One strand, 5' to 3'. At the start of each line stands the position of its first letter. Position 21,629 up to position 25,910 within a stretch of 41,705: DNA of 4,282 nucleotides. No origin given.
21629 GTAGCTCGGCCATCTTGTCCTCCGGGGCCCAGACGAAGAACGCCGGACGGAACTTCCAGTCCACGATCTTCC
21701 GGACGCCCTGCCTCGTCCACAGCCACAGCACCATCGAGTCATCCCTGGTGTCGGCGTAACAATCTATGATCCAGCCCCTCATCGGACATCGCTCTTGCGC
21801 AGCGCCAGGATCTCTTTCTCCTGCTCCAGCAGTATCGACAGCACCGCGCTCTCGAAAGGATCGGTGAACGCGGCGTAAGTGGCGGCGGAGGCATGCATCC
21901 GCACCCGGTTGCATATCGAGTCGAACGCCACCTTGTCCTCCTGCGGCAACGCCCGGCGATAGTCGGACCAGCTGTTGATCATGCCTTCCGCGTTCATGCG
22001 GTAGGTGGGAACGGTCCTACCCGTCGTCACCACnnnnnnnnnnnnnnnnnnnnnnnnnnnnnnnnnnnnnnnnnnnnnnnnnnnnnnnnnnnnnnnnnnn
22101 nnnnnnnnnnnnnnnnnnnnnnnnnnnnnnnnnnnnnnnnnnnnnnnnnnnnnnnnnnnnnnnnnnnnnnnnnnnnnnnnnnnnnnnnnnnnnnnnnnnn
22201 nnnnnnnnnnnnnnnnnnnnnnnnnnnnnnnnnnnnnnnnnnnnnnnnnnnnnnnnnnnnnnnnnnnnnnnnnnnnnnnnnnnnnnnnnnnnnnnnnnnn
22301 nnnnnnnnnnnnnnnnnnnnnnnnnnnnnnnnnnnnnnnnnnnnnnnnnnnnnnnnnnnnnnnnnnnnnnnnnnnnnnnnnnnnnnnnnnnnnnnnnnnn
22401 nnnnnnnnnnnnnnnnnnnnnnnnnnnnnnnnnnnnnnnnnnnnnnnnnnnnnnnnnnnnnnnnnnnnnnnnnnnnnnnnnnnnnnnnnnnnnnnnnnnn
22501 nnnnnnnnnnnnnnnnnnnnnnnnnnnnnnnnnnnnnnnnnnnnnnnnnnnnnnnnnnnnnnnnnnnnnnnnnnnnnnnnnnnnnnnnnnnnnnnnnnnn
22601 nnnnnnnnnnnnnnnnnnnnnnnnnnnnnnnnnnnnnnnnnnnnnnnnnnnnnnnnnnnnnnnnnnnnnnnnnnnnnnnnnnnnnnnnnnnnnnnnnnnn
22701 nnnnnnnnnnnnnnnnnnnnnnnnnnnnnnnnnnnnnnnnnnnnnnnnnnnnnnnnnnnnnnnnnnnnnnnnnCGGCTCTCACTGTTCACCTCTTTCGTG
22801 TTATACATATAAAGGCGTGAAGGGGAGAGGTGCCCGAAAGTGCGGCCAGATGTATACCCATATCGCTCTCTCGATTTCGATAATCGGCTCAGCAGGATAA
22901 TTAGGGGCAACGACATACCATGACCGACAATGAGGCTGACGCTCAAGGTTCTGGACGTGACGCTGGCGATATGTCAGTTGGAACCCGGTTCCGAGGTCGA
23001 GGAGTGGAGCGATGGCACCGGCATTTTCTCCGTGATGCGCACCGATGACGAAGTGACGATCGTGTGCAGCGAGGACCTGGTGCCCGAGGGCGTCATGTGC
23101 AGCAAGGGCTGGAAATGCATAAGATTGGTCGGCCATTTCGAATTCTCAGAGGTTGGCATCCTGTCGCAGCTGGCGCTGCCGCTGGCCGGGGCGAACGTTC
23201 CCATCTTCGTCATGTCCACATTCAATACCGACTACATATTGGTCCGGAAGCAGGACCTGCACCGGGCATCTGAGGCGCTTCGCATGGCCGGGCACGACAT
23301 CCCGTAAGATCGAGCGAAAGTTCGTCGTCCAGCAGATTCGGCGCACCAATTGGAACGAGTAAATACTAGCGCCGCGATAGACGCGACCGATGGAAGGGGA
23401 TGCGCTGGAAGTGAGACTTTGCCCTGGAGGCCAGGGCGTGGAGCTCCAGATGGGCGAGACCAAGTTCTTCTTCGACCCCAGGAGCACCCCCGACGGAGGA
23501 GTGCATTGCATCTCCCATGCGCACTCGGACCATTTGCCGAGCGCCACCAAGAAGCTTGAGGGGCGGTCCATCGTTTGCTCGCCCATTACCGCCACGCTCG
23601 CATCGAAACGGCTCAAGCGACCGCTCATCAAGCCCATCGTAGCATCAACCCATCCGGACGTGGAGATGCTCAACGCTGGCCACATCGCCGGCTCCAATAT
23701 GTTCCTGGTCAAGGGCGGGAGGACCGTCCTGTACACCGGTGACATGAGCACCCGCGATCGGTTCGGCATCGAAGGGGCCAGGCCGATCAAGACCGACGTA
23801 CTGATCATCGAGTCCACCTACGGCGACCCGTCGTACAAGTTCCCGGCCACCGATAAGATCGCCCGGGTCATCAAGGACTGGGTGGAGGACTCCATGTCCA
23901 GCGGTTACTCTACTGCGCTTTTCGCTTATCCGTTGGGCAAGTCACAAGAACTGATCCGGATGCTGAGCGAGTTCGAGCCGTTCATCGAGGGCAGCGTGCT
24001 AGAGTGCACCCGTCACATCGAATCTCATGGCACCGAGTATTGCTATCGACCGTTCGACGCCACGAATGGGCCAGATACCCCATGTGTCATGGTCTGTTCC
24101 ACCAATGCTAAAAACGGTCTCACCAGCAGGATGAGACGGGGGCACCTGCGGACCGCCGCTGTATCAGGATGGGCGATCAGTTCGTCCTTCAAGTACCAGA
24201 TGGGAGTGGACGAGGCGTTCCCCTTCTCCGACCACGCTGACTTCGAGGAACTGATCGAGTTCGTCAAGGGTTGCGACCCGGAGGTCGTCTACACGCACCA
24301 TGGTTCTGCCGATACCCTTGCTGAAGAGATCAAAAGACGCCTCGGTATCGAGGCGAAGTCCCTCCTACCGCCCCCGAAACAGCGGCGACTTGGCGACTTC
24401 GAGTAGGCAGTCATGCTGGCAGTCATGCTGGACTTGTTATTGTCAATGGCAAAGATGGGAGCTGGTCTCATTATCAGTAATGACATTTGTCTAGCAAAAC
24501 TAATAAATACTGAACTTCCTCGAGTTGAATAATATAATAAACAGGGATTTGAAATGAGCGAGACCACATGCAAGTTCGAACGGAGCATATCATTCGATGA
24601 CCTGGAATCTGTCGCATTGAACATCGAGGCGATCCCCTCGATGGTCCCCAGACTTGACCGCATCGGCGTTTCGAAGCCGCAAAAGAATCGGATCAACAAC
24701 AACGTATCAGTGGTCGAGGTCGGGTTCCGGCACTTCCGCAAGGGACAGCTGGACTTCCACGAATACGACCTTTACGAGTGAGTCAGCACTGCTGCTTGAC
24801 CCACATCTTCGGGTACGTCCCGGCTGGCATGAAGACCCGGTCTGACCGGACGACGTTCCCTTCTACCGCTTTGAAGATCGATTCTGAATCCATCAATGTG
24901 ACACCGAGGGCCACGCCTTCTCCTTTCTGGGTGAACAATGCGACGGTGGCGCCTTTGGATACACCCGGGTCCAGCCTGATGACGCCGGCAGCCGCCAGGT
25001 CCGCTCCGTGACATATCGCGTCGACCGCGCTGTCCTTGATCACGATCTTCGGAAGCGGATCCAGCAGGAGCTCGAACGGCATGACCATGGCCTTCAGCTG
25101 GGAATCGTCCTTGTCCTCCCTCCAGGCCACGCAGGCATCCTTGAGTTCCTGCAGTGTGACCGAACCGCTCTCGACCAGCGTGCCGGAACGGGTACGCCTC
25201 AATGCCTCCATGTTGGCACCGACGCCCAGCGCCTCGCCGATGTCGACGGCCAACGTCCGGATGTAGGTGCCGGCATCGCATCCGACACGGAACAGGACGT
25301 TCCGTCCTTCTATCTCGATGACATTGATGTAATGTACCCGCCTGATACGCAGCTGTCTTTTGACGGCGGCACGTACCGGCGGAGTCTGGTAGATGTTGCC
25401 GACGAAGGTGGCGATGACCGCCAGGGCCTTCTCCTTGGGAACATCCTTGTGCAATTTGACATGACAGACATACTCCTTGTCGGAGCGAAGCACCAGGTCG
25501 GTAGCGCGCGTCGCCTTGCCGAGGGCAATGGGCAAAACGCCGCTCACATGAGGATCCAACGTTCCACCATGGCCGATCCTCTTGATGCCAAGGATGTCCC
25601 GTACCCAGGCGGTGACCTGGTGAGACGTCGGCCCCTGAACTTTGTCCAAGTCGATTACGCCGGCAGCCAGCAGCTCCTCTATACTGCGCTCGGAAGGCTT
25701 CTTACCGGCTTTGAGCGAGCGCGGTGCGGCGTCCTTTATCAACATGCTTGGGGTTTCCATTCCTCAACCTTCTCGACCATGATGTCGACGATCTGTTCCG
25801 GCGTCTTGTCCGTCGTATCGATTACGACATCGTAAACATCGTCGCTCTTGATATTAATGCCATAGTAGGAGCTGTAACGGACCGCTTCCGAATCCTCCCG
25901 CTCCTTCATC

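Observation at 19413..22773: Coupled three-gene module: P-loop-less RecA/RadB paralog, small helical protein and PolB2-type polymerase (a mutasome-like arrangement)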

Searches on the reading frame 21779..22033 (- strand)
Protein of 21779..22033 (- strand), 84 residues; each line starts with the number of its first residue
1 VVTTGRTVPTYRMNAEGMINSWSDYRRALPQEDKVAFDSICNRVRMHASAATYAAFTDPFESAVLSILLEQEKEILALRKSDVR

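Call 3: search_protein_families(library=pfam, proteins=[window:21779-22033:-], max_evalue=1)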
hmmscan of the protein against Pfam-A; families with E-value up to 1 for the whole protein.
window:21779-22033:- (84 aa): 2 families
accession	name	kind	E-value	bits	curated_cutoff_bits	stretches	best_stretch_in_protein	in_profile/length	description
PF22493.2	PUF_NOP9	-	0.087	12.1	27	1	21-74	157-211/514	NOP9-like PUF repeat domain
PF20648.2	DUF6809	-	0.17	13.2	27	1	7-64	22-79/85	Family of unknown function (DUF6809)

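Call 4: search_protein_families(library=ncbifam, proteins=[window:21779-22033:-], max_evalue=1)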
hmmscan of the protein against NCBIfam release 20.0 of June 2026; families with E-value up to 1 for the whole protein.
window:21779-22033:- (84 aa): 1 family
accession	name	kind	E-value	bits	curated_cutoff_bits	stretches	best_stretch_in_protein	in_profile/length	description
NF005339.0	PRK06856.1-5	equivalog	0.12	12.7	270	1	19-78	14-71/137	DNA polymerase III subunit psi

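Call 30: find_homologous_proteins(query=window:21779-22033:-)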
Query window:21779-22033:- (84 aa): 192 proteins with E <= 0.001 among 193 candidates; the best 120 are listed.
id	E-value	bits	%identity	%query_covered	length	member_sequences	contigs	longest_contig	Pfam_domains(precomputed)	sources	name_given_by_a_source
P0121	2.3e-43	163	93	99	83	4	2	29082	PF26485.1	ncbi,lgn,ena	-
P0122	4.6e-41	155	88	99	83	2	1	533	PF26485.1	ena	-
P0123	5.7e-41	155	90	99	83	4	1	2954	PF26485.1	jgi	-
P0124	7.0e-41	155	89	99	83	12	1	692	PF26485.1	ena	-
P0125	4.3e-39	149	88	95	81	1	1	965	PF26485.1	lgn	-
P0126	3.8e-38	146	99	86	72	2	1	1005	PF26485.1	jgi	jgi:hypothetical protein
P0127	2.0e-37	144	96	86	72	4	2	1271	PF26485.1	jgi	jgi:hypothetical protein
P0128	1.8e-35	138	94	86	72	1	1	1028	PF26485.1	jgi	jgi:hypothetical protein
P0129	1.7e-33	131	89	86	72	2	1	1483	PF26485.1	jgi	-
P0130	4.2e-30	121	73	95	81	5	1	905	PF26485.1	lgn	-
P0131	5.2e-30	120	74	90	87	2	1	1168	PF26485.1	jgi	jgi:predicted membrane metal-binding protein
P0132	9.5e-30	120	72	93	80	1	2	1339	PF26485.1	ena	-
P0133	1.4e-29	119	74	90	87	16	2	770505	PF26485.1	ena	-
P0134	2.2e-29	118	70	95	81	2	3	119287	PF26485.1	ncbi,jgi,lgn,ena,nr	ncbi:MAG: hypothetical protein NT137_05315 [Methanomassiliicoccales archaeon]|nr:hypothetical protei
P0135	2.6e-29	118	74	90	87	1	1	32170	PF26485.1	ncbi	-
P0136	2.7e-29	118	72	90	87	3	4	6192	PF26485.1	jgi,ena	jgi:hypothetical protein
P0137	2.7e-29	118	72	90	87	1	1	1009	PF26485.1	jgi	jgi:predicted membrane metal-binding protein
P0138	4.3e-29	117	71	92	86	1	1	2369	PF26485.1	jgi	jgi:hypothetical protein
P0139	4.9e-29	117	72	90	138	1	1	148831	PF26485.1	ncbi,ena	-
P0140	1.1e-28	116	71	92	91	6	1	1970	PF26485.1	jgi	jgi:hypothetical protein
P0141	1.4e-28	116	70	92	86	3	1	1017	PF26485.1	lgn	-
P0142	1.5e-28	116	71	95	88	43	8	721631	PF26485.1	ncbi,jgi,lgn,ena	jgi:hypothetical protein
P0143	1.6e-28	116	69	95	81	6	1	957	PF26485.1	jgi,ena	-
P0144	2.3e-28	115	71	93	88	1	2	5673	PF26485.1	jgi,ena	jgi:dihydroxyacetone kinase-like predicted kinase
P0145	2.5e-28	115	72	93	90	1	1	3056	PF26485.1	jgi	jgi:hypothetical protein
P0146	3.4e-28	115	69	92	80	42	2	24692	PF26485.1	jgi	-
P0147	4.8e-28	114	71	90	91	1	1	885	PF26485.1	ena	-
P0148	6.5e-28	114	67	94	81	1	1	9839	PF26485.1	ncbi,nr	ncbi:MAG: hypothetical protein LUO79_07715 [Methanomassiliicoccales archaeon]|nr:hypothetical protei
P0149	6.7e-28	114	71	93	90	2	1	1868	PF26485.1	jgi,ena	-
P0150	6.9e-28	114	66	95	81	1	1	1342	PF26485.1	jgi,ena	-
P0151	7.0e-28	114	69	89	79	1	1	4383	PF26485.1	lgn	-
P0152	7.3e-28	114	66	95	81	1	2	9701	PF26485.1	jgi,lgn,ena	jgi:hypothetical protein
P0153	7.6e-28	114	67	94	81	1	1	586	PF26485.1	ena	-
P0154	9.4e-28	113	71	93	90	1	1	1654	PF26485.1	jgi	jgi:dihydroxyacetone kinase-like predicted kinase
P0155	1.0e-27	113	69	92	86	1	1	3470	PF26485.1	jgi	jgi:hypothetical protein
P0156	1.2e-27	113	69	92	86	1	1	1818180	PF26485.1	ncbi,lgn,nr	ncbi:MAG: hypothetical protein HPY73_07720 [Methanomassiliicoccales archaeon]|nr:MAG: hypothetical p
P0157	1.3e-27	113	69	93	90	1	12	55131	PF26485.1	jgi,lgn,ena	jgi:dihydroxyacetone kinase-like predicted kinase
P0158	1.5e-27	113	67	94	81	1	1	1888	PF26485.1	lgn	-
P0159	1.8e-27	112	68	94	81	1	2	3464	PF26485.1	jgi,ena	jgi:hypothetical protein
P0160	2.2e-27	112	70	95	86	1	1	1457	PF26485.1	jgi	jgi:hypothetical protein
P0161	2.2e-27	112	68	95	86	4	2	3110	PF26485.1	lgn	-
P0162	2.5e-27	112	68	92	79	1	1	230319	PF26485.1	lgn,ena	-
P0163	2.8e-27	112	70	90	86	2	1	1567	PF26485.1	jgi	jgi:hypothetical protein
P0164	2.8e-27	112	67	93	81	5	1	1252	PF26485.1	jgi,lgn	jgi:hypothetical protein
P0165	2.8e-27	112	67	93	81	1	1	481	PF26485.1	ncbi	-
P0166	3.7e-27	111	69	89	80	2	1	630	PF26485.1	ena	-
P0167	3.8e-27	111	72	85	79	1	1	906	PF26485.1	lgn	-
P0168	3.8e-27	111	69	92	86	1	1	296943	PF26485.1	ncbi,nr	ncbi:MAG: hypothetical protein A4E32_01896 [Methanomassiliicoccales archaeon PtaU1.Bin124]|nr:MAG: h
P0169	3.8e-27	111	67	93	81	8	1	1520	PF26485.1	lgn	-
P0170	4.2e-27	111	72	89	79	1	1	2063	PF26485.1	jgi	jgi:hypothetical protein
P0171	4.3e-27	111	70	85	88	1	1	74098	PF26485.1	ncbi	ncbi:MAG: hypothetical protein QW520_04295 [Methanomassiliicoccales archaeon]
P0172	7.3e-27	110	65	95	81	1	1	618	PF26485.1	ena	-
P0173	7.3e-27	110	72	88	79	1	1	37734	PF26485.1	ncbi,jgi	jgi:dihydroxyacetone kinase-like predicted kinase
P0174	8.3e-27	110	70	90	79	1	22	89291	PF26485.1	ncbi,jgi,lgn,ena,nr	ncbi:MAG TPA: hypothetical protein PKO24_05350 [Methanomassiliicoccales archaeon]|nr:hypothetical pr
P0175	9.5e-27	110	69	89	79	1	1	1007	PF26485.1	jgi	jgi:dihydroxyacetone kinase-like predicted kinase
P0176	9.8e-27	110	65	98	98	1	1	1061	PF26485.1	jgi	-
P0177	9.9e-27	110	68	89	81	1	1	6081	PF26485.1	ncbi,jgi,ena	-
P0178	1.0e-26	110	70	92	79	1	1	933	PF26485.1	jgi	jgi:hypothetical protein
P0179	1.2e-26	110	69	89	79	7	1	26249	PF26485.1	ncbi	-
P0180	1.2e-26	110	68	89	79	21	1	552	PF26485.1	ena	-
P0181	1.3e-26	110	68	89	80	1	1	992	PF26485.1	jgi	jgi:hypothetical protein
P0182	1.6e-26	109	70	90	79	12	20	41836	PF26485.1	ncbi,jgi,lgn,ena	jgi:hypothetical protein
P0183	1.7e-26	109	67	89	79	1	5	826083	PF26485.1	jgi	jgi:dihydroxyacetone kinase-like predicted kinase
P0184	2.1e-26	109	65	89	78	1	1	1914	PF26485.1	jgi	jgi:hypothetical protein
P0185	2.2e-26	109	68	90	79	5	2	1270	PF26485.1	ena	-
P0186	2.3e-26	109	68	90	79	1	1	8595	PF26485.1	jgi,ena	-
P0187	2.9e-26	108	69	89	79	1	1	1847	PF26485.1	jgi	-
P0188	3.3e-26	108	68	89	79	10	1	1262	PF26485.1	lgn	-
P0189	5.4e-26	108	68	89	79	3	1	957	PF26485.1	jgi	jgi:hypothetical protein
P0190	5.9e-26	108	67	90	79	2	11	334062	PF26485.1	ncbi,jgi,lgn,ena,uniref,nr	ncbi:hypothetical protein [Methanomassiliicoccus luminyensis]|jgi:hypothetical protein|uniref:hypoth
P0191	6.2e-26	107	68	89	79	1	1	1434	PF26485.1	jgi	jgi:dihydroxyacetone kinase-like predicted kinase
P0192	6.2e-26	107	68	89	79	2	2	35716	PF26485.1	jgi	jgi:hypothetical protein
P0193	7.3e-26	107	68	89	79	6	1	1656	PF26485.1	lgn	-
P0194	7.8e-26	107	68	89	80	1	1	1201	PF26485.1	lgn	-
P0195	9.6e-26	107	69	89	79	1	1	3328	PF26485.1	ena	-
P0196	1.3e-25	106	64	93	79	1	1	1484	PF26485.1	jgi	jgi:dihydroxyacetone kinase-like predicted kinase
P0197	1.7e-25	106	68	89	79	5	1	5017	PF26485.1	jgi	-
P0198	1.8e-25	106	70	85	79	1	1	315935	PF26485.1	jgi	jgi:hypothetical protein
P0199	2.3e-25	106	68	90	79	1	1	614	PF26485.1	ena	-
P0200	2.6e-25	105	65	93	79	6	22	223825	PF26485.1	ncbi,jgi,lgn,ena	jgi:dihydroxyacetone kinase-like predicted kinase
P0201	2.9e-25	105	65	89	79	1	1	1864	PF26485.1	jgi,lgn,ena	-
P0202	3.6e-25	105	66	90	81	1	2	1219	PF26485.1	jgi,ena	jgi:dihydroxyacetone kinase-like predicted kinase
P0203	3.9e-25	105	67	89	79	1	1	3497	PF26485.1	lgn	-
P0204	5.8e-25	104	67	89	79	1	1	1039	PF26485.1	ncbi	-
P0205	6.3e-25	104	66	90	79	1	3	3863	PF26485.1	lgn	-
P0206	6.4e-25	104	67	90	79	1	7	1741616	PF26485.1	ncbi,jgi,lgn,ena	-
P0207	6.7e-25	104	68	89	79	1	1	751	PF26485.1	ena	-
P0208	7.0e-25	104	68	89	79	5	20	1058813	PF26485.1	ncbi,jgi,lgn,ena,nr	ncbi:hypothetical protein AOA80_08620 [Methanomassiliicoccales archaeon RumEn M1]|jgi:dihydroxyaceto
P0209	8.5e-25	104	65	89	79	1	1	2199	PF26485.1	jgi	jgi:hypothetical protein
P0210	9.5e-25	104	65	93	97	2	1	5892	PF26485.1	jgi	-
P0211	1.1e-24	103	64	89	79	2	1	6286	PF26485.1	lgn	-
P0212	1.1e-24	103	67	90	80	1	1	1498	PF26485.1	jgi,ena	-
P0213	1.2e-24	103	66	90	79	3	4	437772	PF26485.1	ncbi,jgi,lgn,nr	ncbi:MAG: hypothetical protein NT131_02325 [Methanomassiliicoccales archaeon]|jgi:hypothetical prote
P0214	1.5e-24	103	68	86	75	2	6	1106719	PF26485.1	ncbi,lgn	-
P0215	2.3e-24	102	65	94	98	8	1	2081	PF26485.1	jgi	jgi:hypothetical protein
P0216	2.5e-24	102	67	89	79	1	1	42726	PF26485.1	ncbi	-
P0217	4.6e-24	102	66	90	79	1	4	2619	PF26485.1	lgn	-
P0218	4.6e-24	101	67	90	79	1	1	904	PF26485.1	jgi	-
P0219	4.6e-24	101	64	90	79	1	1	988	PF26485.1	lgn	-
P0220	1.0e-23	100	64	92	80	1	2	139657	PF26485.1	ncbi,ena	-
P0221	1.1e-23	100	63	94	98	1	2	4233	PF26485.1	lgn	-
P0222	1.9e-23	100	65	94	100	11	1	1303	PF26485.1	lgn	-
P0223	2.3e-23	99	66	92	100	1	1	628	PF26485.1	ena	-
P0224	2.4e-23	99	62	92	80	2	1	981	PF26485.1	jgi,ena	-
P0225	2.5e-23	99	69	86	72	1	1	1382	PF26485.1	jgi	jgi:dihydroxyacetone kinase-like predicted kinase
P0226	3.4e-23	99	62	94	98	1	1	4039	PF26485.1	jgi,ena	-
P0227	3.4e-23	99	68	86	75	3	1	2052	PF26485.1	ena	-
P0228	4.8e-23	98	64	88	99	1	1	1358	PF26485.1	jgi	jgi:hypothetical protein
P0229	1.8e-22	96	57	96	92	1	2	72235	PF26485.1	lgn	-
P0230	2.2e-22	96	61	92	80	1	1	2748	PF26485.1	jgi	jgi:hypothetical protein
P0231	2.5e-22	96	60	93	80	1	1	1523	PF26485.1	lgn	-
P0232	3.0e-22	96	59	93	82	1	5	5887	PF26485.1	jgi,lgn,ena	-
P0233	3.3e-22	96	60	93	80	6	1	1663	PF26485.1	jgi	jgi:hypothetical protein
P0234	3.3e-22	96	58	92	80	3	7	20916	PF26485.1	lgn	-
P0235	3.6e-22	95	59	93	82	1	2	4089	PF26485.1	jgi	jgi:dihydroxyacetone kinase-like predicted kinase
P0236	4.2e-22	95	68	81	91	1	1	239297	PF26485.1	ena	-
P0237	4.3e-22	95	59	93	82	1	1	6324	PF26485.1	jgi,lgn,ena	-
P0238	4.5e-22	95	60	93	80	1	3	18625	PF26485.1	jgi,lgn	jgi:hypothetical protein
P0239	6.3e-22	95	61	89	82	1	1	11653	PF26485.1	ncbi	-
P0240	1.2e-21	94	60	89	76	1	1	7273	PF26485.1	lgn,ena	-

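Call 38: predict_structure(alignment_id=A2)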
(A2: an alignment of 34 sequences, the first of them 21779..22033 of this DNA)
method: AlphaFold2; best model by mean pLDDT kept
length: 84 residues; sequences in the alignment: 34
mean_pLDDT: 69.4   pTM: 0.50
mean pLDDT of the five models: 69.4, 69.2, 68.0, 66.7, 65.2
residues with pLDDT >= 90: 2; 70-90: 46; 50-70: 23; < 50: 13
segments of 3 or more residues with pLDDT < 50: 1-3, 51-57
pLDDT, mean of each block of 10 residues (from residue 1): 53 76 89 82 69 46 64 79 61
secondary structure, 60 per line:
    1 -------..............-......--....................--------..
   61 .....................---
elements in order: H8-21 H23-28 H31-50 H59-81

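Call 43: fold_search(model_id=the predicted structure, library=pdb)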
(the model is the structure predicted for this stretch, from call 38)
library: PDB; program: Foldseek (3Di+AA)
matches with E <= 10: 55; with E <= 0.001: 0
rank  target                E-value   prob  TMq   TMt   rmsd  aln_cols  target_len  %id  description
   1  6gvw_B                1.2e+00  0.54  0.46  0.16  16.6        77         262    9  Crystal structure of the BRCA1-A complex (released 2019-07-10)
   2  5cw3_A                1.4e+00  0.18  0.33  0.14  18.0        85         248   12  Structure of CfBRCC36-CfKIAA0157 complex (Zn Edge) (released 2015-09-16)
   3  6ubt_A                1.7e+00  0.35  0.37  0.10  11.9        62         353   14  Full length Glycine receptor reconstituted in lipid nanodisc in Gly-bound desensitized conformation (released 2020-07-29)
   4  5cw3_C                1.8e+00  0.16  0.34  0.14  18.0        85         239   12  Structure of CfBRCC36-CfKIAA0157 complex (Zn Edge) (released 2015-09-16)
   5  5cw5_A                2.5e+00  0.12  0.31  0.15  16.7        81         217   11  Structure of CfBRCC36-CfKIAA0157 complex (QSQ mutant) (released 2015-09-16)
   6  6c9i_B                2.8e+00  0.25  0.45  0.30   6.0        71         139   11  Single-Particle reconstruction of DARP14 - A designed protein scaffold displaying ~17kDa DARPin proteins - Scaffold (released 2018-03-21)
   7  5cw5_C                2.8e+00  0.23  0.43  0.18  17.0        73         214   12  Structure of CfBRCC36-CfKIAA0157 complex (QSQ mutant) (released 2015-09-16)
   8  4ij2_E                2.8e+00  0.16  0.35  0.12  10.8        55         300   13  Human methemoglobin in complex with the second and third NEAT domains of IsdH from Staphylococcus aureus (released 2013-12-25)
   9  6nhv_S                3.2e+00  0.20  0.42  0.28   6.1        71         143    8  Single particle reconstruction of DARPin and its bound GFP on a symmetric scaffold (released 2019-05-08)
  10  4ij2_F                3.2e+00  0.15  0.34  0.11  10.8        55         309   13  Human methemoglobin in complex with the second and third NEAT domains of IsdH from Staphylococcus aureus (released 2013-12-25)
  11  6nhv_R                3.6e+00  0.18  0.42  0.15   6.0        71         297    8  Single particle reconstruction of DARPin and its bound GFP on a symmetric scaffold (released 2019-05-08)
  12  8g3k_A                3.8e+00  0.20  0.45  0.31   6.7        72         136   12  Cryo-EM imaging scaffold subunits A and B used to display KRAS G12C complex with GDP (released 2023-08-09)
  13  4kbq_D                3.8e+00  0.14  0.40  0.39   7.3        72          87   18  Structure of the CHIP-TPR domain in complex with the Hsc70 Lid-Tail domains (released 2015-01-14)
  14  7xn7_r                3.8e+00  0.06  0.28  0.11  14.6        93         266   13  RNA polymerase II elongation complex containing Spt4/5, Elf1, Spt6, Spn1 and Paf1C (released 2022-09-07)
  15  9e0h_A                4.1e+00  0.13  0.36  0.22  16.2        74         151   15  De novo calcium channel heptamer, CalC6_3 with DHR extensions. Off target multimerization state (released 2025-10-01)
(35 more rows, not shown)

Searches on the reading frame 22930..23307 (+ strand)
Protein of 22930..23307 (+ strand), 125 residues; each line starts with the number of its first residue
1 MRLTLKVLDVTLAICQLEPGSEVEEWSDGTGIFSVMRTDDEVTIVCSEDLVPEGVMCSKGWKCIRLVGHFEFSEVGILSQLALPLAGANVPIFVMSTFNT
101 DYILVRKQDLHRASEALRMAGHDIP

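Call 24: search_protein_families(library=pfam, proteins=[window:22930-23307:+], max_evalue=0.01)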
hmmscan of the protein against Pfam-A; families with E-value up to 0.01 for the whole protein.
window:22930-23307:+ (125 aa): 2 families
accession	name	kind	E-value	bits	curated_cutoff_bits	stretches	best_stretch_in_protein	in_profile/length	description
PF13840.12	ACT_7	-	3.9e-18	65.5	27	1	58-118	3-64/65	ACT domain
PF21631.3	A9CJY8-like_N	-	1.1e-12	47.6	27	1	13-53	4-44/45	A9CJY8-like, N-terminal domain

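Call 36: search_protein_families(library=ncbifam, proteins=[window:22930-23307:+], max_evalue=0.001)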
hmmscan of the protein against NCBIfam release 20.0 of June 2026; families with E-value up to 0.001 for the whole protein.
window:22930-23307:+ (125 aa): 0 families

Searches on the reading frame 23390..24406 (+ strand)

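Call 24: search_protein_families(library=pfam, proteins=[window:23390-24406:+], max_evalue=0.01)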
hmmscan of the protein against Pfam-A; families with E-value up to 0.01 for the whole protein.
window:23390-24406:+ (338 aa): 1 family
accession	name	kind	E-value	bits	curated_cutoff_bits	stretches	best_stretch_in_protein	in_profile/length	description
PF07521.17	RMMBL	-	1.8e-07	31.5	21.6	1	277-322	11-60/63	Zn-dependent metallo-hydrolase RNA specificity domain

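Call 36: search_protein_families(library=ncbifam, proteins=[window:23390-24406:+], max_evalue=0.001)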
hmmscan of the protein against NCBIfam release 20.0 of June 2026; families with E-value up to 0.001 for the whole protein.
window:23390-24406:+ (338 aa): 3 families
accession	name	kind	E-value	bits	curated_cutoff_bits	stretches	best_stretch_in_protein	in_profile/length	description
TIGR04122.1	Xnuc_lig_assoc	equivalog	1.6e-36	125.8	325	1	23-325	13-319/326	ligase-associated DNA damage response exonuclease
TIGR03675.1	arCOG00543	equivalog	3e-15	55.5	580.2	1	92-195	317-425/631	beta-CASP ribonuclease aCPSF1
NF045584.1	cas14_MBL_CASP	equivalog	4.3e-15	55.1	800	1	86-194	135-242/612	type VII CRISPR-associated protein Cas14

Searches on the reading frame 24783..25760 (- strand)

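Call 24: search_protein_families(library=pfam, proteins=[window:24783-25760:-], max_evalue=0.01)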
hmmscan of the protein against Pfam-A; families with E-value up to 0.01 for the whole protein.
window:24783-25760:- (325 aa): 5 families
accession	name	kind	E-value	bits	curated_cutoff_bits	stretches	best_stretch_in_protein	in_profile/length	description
PF01509.24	TruB_N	-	3.5e-26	92.8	27.3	1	54-167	1-149/149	TruB family pseudouridylate synthase (N terminal domain)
PF16198.10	TruB_C_2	-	5.3e-22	78.2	29.3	1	168-233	1-65/66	tRNA pseudouridylate synthase B C-terminal domain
PF01472.26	PUA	-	1.1e-19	70.5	24.8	1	237-309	1-73/74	PUA domain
PF08068.17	DKCLD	-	1.6e-12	47.7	27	1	5-49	13-57/58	DKCLD (NUC011) domain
PF21238.2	Pus10_C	-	1.4e-05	25.2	27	1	93-170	122-201/232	Pus10, C-terminal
